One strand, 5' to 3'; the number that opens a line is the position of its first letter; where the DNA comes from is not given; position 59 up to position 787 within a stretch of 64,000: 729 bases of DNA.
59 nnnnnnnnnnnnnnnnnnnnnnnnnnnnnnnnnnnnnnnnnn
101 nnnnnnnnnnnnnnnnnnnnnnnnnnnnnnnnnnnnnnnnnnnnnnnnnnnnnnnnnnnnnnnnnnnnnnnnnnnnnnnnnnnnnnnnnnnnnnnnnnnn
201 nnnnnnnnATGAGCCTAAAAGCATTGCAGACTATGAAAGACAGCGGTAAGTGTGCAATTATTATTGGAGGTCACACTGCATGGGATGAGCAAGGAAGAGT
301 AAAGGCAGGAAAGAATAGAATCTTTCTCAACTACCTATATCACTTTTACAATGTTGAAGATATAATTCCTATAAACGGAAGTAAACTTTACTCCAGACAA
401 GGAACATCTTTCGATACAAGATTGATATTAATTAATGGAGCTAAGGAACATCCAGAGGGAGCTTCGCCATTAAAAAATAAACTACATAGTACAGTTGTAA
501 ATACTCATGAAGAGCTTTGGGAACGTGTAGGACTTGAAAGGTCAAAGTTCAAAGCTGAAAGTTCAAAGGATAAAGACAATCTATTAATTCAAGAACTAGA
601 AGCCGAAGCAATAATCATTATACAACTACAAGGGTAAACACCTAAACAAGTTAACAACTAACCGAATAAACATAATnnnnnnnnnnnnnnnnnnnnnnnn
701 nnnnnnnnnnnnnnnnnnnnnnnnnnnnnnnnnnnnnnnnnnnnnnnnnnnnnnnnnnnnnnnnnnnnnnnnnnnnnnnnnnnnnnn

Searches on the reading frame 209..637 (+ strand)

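Call 13: search_protein_families(library=phrogs, proteins=[window:209-637:+], max_evalue=0.001)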
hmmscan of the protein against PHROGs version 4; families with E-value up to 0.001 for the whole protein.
window:209-637:+ (142 aa): 1 family
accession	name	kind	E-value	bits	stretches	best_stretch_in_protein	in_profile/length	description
phrog_14770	-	unknown function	6.8e-06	24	1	2-80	1069-1140/3427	-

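Call 14: search_protein_families(library=pfam, proteins=[window:209-637:+], max_evalue=0.001)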
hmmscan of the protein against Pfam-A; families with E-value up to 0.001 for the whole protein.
window:209-637:+ (142 aa): 0 families
